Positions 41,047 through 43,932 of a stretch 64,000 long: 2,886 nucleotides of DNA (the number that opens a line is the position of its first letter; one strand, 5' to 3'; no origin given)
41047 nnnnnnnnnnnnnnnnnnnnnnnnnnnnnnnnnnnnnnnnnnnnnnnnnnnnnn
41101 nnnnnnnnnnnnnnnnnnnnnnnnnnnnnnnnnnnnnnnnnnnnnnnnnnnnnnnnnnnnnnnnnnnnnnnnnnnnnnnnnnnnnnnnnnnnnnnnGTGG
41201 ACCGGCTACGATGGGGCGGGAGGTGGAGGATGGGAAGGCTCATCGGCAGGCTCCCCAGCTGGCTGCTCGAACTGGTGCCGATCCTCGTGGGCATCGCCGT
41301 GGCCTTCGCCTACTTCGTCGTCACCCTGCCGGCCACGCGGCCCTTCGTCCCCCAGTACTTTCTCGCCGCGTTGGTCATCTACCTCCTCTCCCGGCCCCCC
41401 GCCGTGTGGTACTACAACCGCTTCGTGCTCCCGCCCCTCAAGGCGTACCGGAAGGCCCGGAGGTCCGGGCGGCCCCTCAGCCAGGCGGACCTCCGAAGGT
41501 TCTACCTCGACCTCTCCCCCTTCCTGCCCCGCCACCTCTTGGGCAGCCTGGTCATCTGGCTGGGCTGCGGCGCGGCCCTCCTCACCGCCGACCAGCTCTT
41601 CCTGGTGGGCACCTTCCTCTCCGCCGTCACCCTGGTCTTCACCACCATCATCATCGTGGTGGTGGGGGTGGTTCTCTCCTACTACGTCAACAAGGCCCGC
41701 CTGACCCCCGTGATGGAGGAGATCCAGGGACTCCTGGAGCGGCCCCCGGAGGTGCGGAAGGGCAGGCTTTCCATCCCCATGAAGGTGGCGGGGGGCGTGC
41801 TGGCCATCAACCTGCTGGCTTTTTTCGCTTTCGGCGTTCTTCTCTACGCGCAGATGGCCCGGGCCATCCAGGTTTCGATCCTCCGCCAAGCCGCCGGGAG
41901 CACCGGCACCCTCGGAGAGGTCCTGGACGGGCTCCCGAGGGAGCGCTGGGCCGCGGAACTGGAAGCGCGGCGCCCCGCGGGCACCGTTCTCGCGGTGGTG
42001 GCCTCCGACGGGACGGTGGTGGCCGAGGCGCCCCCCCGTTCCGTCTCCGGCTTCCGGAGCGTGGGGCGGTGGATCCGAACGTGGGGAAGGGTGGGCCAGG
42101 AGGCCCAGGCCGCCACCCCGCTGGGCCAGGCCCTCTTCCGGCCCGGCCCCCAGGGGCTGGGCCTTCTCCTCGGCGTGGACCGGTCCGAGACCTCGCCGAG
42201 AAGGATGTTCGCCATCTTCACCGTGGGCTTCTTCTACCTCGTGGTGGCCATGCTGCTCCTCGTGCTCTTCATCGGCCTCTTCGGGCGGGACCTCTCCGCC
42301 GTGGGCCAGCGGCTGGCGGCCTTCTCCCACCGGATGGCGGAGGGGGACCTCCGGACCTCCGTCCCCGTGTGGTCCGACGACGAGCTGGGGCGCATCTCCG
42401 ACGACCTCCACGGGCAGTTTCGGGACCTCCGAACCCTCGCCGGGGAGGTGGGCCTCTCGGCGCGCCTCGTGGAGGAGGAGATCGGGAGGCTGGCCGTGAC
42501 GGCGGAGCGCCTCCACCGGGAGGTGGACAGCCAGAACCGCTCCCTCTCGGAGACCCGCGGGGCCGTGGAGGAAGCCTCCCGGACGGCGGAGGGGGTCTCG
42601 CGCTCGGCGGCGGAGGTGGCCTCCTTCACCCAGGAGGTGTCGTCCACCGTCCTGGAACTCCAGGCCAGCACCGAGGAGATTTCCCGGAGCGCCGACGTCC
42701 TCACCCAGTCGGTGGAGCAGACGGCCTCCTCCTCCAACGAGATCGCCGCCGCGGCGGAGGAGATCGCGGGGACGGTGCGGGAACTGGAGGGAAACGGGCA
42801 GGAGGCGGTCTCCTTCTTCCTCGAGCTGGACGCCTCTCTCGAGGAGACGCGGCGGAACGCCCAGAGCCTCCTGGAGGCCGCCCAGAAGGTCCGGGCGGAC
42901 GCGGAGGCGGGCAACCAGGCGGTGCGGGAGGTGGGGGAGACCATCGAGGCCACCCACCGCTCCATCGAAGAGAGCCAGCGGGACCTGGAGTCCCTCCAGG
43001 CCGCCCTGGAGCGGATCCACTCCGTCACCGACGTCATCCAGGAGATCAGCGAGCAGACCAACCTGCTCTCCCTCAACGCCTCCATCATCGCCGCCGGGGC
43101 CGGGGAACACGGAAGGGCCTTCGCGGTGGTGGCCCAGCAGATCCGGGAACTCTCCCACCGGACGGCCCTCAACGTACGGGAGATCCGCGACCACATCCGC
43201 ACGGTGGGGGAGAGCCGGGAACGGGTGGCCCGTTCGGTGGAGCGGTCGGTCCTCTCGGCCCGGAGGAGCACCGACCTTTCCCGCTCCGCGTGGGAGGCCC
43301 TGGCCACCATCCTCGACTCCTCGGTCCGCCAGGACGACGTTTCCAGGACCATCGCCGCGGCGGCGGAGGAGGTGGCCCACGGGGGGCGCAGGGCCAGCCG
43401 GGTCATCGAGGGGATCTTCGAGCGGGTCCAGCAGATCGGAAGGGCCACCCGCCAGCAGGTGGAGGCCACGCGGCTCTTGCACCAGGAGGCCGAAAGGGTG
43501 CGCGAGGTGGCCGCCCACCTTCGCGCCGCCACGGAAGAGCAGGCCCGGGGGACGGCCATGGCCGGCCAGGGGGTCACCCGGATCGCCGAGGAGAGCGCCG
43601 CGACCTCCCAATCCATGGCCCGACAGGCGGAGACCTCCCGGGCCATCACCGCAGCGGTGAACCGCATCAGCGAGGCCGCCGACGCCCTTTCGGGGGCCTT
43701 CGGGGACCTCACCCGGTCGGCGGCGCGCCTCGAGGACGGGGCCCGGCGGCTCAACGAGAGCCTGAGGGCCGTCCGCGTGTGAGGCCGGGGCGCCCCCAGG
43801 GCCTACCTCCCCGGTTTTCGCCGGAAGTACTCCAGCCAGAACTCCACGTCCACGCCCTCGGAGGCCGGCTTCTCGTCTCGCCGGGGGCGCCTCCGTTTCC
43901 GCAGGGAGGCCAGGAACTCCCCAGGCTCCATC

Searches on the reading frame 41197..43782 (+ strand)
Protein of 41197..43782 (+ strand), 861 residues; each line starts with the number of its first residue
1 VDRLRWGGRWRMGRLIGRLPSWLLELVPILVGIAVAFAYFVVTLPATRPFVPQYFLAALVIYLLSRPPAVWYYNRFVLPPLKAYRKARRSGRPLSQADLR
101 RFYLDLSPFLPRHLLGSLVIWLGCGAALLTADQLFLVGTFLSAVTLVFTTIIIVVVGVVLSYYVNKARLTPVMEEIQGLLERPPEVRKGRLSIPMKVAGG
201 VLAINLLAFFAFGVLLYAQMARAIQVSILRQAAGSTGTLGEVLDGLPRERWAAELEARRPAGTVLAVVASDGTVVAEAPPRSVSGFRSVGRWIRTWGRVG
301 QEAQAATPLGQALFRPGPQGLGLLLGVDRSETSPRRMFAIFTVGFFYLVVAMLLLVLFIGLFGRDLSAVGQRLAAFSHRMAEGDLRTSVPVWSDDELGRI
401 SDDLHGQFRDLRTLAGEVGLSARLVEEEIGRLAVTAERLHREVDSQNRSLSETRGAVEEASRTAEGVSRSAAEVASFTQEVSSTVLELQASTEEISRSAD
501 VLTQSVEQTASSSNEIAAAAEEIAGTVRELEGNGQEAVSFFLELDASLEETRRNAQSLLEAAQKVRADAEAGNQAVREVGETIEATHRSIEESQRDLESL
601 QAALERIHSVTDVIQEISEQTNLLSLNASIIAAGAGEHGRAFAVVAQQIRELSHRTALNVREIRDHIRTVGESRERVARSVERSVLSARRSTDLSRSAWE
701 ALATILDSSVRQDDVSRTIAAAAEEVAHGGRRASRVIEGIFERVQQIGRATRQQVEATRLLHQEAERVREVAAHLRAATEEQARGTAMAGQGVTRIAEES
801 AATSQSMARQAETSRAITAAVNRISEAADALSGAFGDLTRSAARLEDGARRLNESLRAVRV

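Call 14: search_protein_families(library=pfam, proteins=[window:41197-43782:+], max_evalue=0.001)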
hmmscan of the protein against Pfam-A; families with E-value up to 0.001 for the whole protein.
window:41197-43782:+ (861 aa): 2 families
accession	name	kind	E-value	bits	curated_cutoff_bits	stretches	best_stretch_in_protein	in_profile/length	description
PF00015.26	MCPsignal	-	5.6e-31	108.1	34.6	2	561-737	3-165/172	Methyl-accepting chemotaxis protein (MCP) signalling domain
PF00672.30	HAMP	-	9.7e-06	26.3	25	0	377-401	17-41/53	HAMP domain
